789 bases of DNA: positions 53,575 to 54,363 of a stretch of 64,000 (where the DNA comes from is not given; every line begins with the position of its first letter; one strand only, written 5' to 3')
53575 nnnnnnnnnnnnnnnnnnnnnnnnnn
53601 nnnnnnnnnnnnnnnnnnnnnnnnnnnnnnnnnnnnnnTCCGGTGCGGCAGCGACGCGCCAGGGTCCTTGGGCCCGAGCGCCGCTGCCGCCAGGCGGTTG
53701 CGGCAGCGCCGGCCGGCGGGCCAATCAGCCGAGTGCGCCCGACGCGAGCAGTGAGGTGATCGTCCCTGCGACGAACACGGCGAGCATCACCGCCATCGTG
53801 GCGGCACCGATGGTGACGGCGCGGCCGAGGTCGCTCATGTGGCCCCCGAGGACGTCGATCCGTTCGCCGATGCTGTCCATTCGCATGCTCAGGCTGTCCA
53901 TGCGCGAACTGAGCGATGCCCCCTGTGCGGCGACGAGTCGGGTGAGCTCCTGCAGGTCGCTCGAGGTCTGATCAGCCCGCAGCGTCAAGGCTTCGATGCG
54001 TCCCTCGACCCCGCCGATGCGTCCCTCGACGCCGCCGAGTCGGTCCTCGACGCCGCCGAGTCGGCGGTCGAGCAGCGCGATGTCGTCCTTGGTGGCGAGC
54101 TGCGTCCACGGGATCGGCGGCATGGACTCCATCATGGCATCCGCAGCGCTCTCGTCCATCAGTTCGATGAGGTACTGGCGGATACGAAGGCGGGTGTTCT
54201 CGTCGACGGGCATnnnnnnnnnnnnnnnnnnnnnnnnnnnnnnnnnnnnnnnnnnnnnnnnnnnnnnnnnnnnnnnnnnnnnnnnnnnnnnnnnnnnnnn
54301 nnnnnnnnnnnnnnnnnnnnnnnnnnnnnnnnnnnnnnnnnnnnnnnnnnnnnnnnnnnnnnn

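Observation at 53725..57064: Four paralogous tail-anchored coiled-coil genes interleaved with an integrase, each with its own copy of one upstream module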

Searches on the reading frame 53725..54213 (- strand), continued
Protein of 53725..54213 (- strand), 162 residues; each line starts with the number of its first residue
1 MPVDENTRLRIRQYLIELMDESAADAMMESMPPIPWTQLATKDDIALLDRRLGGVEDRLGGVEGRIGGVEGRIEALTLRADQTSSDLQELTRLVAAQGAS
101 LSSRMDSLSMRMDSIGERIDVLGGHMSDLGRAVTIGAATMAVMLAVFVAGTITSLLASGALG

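Call 63: search_protein_families(library=pfam, alignment_id=A8, max_evalue=0.0001)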
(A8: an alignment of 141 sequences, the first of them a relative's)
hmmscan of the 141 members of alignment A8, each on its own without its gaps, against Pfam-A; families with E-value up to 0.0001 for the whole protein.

A. member 1, L016:9420-9914:- (165 aa): 1 family
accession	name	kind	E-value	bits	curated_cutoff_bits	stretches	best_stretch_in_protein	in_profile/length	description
PF01613.24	Flavin_Reduct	-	1.2e-31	110.3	27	1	15-151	4-143/153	Flavin reductase like domain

B. families by the number of members that match (of 141 scanned): 128 families (the first 25 are shown)
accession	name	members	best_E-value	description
PF08241.18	Methyltransf_11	9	1.1e-19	Methyltransferase domain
PF13649.12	Methyltransf_25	9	4.2e-18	Methyltransferase domain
PF13489.12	Methyltransf_23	9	1.9e-15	Methyltransferase domain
PF13847.12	Methyltransf_31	9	2.1e-14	Methyltransferase domain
PF00891.24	Methyltransf_2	6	6.3e-14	O-methyltransferase domain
PF08100.18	Dimerisation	6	2.4e-11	O-methyltransferase dimerisation domain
PF00903.31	Glyoxalase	6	7.1e-08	Glyoxalase/Bleomycin resistance protein/Dioxygenase superfamily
PF22677.2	Ble-like_N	6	8.1e-06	Bleomycin resistance protein-like N-terminal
PF00848.25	Ring_hydroxyl_A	4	7.9e-33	Ring hydroxylating alpha subunit (catalytic domain)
PF00583.31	Acetyltransf_1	4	1.9e-24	Acetyltransferase (GNAT) family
PF13508.13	Acetyltransf_7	4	5.5e-20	Acetyltransferase (GNAT) domain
PF00355.32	Rieske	4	2.6e-19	Rieske [2Fe-2S] domain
PF13673.13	Acetyltransf_10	4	5e-11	Acetyltransferase (GNAT) domain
PF13391.12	HNH_2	4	3.2e-10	HNH endonuclease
PF01209.24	Ubie_methyltran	3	1.6e-32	ubiE/COQ5 methyltransferase family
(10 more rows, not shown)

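Call 65: find_related_loci(query=A2, collection=viral_contigs, flank=8000)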
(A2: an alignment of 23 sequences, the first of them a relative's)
Query A2 (162 aa) in viral_contigs; peptide patterns used: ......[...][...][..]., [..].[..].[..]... (x = any residue, [..] = any of these).
47 stretches matched a pattern, but none encodes a relative of the query by tblastn (E <= 1e-3).

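Call 73: search_protein_families(library=phrogs, proteins=[window:53725-54213:-], max_evalue=0.001)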
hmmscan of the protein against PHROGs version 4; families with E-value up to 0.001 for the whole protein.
window:53725-54213:- (162 aa): 3 families
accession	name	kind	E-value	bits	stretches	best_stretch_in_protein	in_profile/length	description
phrog_4704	-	tail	8.1e-06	25.8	1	71-149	142-215/625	tail length tape measure protein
phrog_12015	-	unknown function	4e-05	24.3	0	42-86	111-155/165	-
phrog_1533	-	tail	0.00023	19.8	1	79-153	170-248/1688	tail length tape measure protein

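Call 74: search_protein_families(library=padloc, proteins=[window:53725-54213:-], max_evalue=0.01)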
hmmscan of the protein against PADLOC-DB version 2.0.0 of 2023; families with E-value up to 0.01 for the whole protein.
window:53725-54213:- (162 aa): 2 families
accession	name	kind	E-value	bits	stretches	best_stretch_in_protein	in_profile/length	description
PDLC00006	DruC1|DruC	-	0.0047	13.4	1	23-131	143-252/626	Unknown function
PDLC03863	LmuB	-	0.009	12.7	0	6-122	197-312/610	-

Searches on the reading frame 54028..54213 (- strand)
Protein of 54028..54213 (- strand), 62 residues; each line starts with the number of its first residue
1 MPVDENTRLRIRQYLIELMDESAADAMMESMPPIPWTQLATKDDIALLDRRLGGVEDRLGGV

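Call 44: search_solved_structures(query=A4, max_evalue=10, show_alignments=3)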
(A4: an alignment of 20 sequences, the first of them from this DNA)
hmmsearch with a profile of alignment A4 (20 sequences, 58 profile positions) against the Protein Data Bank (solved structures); distinct sequences matched with E-value up to 10: 10.
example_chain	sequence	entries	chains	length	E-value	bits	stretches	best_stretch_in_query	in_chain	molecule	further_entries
5apz_A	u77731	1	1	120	0.0026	20.6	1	38-57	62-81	GENERAL CONTROL PROTEIN GCN4, NOR1 TCAR0761, GENERAL CONTROL PROTEIN GCN4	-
7o92_A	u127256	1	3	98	0.075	16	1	39-56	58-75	hypothetical protein UY81_C0065G0003 residues 18-54 from Candidatus Giovannonibacteria bac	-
1m6j_A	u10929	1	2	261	0.57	13.1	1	10-46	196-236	Triosephosphate Isomerase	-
9v9c_A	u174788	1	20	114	0.73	12.8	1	20-43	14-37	Tumor necrosis factor receptor superfamily member 1A, membrane form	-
1t6s_A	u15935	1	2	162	0.77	12.7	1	11-49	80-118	conserved hypothetical protein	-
8za7_A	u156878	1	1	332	0.9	12.5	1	33-52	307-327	Lmo0067 protein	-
2mew_A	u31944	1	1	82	1.2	12.1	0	5-23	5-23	30S ribosomal protein S10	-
6ysl_G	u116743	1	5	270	1.3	11.9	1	35-57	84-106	Motility protein A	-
6h9l_A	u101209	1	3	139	1.6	11.7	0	40-56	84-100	Uncharacterized protein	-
7o97_A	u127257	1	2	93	2.9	10.9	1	41-57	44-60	hypothetical protein UY81_C0065G0003 from Candidatus Giovannonibacteria bacterium converte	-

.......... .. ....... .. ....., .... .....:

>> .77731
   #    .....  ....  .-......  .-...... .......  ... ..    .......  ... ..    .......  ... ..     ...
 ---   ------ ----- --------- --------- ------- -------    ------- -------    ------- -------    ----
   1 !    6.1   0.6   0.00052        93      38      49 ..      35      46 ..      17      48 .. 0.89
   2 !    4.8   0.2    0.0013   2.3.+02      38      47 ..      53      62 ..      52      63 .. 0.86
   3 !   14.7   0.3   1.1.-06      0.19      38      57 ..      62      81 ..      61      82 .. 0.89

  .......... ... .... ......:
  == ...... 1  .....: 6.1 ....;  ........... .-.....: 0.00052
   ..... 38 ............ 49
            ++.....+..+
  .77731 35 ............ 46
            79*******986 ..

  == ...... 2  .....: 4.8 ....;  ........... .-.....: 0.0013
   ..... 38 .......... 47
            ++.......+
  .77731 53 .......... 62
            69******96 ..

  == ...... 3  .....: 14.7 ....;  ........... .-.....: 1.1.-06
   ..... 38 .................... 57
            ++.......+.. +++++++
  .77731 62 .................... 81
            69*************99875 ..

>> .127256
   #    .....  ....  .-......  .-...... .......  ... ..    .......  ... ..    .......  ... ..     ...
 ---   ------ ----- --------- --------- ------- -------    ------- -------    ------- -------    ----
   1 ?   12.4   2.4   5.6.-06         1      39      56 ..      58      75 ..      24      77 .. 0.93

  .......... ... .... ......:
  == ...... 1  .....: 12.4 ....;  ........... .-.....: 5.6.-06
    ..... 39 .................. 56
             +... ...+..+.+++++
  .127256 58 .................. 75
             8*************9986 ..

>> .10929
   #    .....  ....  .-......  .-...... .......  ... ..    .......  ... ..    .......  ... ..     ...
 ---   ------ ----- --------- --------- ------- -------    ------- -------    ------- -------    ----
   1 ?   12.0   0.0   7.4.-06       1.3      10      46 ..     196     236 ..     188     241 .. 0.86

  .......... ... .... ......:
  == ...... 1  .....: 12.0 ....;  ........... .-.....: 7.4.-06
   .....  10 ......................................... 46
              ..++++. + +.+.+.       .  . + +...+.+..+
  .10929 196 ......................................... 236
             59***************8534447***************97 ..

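Call 46: search_protein_representatives(alignment_id=A4)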
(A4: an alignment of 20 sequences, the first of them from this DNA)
Query: 20 sequences, 58 profile positions. Proteins with E-value up to 0.001 (for the whole library): 1710; up to 1e-10: 78; up to 1e-30: 0. The best 150 are listed.
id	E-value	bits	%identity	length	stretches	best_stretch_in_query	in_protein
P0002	7.1e-30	118.6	-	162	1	1-58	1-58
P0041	2.5e-29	116.8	-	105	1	1-58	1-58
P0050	2.8e-27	110.3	-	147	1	1-57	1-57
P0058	4.8e-25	103.1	-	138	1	1-58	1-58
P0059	9.2e-22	92.6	-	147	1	1-57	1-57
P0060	8.4e-20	86.3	-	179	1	1-57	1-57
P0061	8.6e-20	86.3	-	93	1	1-53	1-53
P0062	2.0e-18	81.9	-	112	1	1-56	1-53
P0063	8.7e-18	79.9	-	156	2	1-58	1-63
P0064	1.6e-17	79.0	-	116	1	1-54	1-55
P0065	7.1e-17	76.9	-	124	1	1-52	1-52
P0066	7.9e-16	73.6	-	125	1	2-50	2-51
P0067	4.1e-15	71.3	-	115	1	4-57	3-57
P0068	2.2e-14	69.0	-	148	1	1-58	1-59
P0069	2.9e-14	68.6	-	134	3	3-55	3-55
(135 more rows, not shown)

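Call 51: search_protein_families(library=pfam, alignment_id=A6, max_evalue=0.01)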
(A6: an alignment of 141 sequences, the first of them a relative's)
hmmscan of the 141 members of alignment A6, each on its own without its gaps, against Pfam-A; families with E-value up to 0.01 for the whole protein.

A. member 1, P0058 (138 aa): 1 family
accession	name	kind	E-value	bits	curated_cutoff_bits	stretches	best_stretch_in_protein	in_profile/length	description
PF23991.1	DUF7310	-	0.0054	17.6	40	0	39-88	26-75/83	Coiled-coil region of unknown function (DUF7310)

B. families by the number of members that match (of 141 scanned): 65 families (the first 25 are shown)
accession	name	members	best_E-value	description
PF23991.1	DUF7310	22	3.6e-09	Coiled-coil region of unknown function (DUF7310)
PF07798.16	CCDC90-like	19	4e-08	Coiled-coil domain-containing protein 90-like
PF01442.23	Apolipoprotein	16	2.4e-10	Apolipoprotein A1/A4/E domain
PF04513.17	Baculo_PEP_C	11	2.2e-07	Baculovirus polyhedron envelope protein, PEP, C terminus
PF10805.13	DUF2730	7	4.8e-05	Protein of unknown function (DUF2730)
PF07889.17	DUF1664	6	0.0016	Protein of unknown function (DUF1664)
PF10779.14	XhlA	5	0.00037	Haemolysin XhlA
PF06825.17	HSBP1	4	3.6e-06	Heat shock factor binding protein 1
PF01519.22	DUF16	3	0.0004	Protein of unknown function DUF16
PF25472.1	DUF7902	2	8.9e-05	Domain of unknown function (DUF7902)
PF16326.10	ABC_tran_CTD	2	0.0003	ABC transporter C-terminal domain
PF05597.16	Phasin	2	0.00036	Poly(hydroxyalcanoate) granule associated protein (phasin)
PF04108.17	ATG17_like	2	0.00052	Autophagy protein ATG17-like domain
PF12319.13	TryThrA_C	2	0.0012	Tryptophan-Threonine-rich plasmodium antigen C terminal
PF11598.13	COMP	2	0.0027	Cartilage oligomeric matrix protein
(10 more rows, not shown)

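Call 79: search_solved_structures(query=A10, max_evalue=10, show_alignments=4)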
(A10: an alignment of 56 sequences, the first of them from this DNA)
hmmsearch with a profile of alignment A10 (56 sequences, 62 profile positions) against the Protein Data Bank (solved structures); distinct sequences matched with E-value up to 10: 9.
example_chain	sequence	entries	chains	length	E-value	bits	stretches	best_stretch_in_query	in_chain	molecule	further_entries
5apz_A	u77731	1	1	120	0.0021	21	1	38-60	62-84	GENERAL CONTROL PROTEIN GCN4, NOR1 TCAR0761, GENERAL CONTROL PROTEIN GCN4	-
6h9l_A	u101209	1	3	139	0.0023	20.9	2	38-59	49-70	Uncharacterized protein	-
7o92_A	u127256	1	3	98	0.07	16.1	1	39-59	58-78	hypothetical protein UY81_C0065G0003 residues 18-54 from Candidatus Giovannonibacteria bac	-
3d8b_A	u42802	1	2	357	0.31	14.1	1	25-40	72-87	Fidgetin-like protein 1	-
8r64_B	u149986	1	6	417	0.48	13.5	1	25-40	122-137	Fidgetin-like protein 1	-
5apw_A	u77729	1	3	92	0.72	12.9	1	39-58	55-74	GENERAL CONTROL PROTEIN GCN4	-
5tdy_B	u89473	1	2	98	0.86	12.7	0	15-31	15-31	Flagellar motor switch protein FliG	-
6q95_G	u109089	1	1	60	1.2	12.2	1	31-60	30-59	50S ribosomal protein L9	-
9tlo_A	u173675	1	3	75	1.8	11.7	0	7-24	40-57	Sc-apCC-2-BCL-xL-5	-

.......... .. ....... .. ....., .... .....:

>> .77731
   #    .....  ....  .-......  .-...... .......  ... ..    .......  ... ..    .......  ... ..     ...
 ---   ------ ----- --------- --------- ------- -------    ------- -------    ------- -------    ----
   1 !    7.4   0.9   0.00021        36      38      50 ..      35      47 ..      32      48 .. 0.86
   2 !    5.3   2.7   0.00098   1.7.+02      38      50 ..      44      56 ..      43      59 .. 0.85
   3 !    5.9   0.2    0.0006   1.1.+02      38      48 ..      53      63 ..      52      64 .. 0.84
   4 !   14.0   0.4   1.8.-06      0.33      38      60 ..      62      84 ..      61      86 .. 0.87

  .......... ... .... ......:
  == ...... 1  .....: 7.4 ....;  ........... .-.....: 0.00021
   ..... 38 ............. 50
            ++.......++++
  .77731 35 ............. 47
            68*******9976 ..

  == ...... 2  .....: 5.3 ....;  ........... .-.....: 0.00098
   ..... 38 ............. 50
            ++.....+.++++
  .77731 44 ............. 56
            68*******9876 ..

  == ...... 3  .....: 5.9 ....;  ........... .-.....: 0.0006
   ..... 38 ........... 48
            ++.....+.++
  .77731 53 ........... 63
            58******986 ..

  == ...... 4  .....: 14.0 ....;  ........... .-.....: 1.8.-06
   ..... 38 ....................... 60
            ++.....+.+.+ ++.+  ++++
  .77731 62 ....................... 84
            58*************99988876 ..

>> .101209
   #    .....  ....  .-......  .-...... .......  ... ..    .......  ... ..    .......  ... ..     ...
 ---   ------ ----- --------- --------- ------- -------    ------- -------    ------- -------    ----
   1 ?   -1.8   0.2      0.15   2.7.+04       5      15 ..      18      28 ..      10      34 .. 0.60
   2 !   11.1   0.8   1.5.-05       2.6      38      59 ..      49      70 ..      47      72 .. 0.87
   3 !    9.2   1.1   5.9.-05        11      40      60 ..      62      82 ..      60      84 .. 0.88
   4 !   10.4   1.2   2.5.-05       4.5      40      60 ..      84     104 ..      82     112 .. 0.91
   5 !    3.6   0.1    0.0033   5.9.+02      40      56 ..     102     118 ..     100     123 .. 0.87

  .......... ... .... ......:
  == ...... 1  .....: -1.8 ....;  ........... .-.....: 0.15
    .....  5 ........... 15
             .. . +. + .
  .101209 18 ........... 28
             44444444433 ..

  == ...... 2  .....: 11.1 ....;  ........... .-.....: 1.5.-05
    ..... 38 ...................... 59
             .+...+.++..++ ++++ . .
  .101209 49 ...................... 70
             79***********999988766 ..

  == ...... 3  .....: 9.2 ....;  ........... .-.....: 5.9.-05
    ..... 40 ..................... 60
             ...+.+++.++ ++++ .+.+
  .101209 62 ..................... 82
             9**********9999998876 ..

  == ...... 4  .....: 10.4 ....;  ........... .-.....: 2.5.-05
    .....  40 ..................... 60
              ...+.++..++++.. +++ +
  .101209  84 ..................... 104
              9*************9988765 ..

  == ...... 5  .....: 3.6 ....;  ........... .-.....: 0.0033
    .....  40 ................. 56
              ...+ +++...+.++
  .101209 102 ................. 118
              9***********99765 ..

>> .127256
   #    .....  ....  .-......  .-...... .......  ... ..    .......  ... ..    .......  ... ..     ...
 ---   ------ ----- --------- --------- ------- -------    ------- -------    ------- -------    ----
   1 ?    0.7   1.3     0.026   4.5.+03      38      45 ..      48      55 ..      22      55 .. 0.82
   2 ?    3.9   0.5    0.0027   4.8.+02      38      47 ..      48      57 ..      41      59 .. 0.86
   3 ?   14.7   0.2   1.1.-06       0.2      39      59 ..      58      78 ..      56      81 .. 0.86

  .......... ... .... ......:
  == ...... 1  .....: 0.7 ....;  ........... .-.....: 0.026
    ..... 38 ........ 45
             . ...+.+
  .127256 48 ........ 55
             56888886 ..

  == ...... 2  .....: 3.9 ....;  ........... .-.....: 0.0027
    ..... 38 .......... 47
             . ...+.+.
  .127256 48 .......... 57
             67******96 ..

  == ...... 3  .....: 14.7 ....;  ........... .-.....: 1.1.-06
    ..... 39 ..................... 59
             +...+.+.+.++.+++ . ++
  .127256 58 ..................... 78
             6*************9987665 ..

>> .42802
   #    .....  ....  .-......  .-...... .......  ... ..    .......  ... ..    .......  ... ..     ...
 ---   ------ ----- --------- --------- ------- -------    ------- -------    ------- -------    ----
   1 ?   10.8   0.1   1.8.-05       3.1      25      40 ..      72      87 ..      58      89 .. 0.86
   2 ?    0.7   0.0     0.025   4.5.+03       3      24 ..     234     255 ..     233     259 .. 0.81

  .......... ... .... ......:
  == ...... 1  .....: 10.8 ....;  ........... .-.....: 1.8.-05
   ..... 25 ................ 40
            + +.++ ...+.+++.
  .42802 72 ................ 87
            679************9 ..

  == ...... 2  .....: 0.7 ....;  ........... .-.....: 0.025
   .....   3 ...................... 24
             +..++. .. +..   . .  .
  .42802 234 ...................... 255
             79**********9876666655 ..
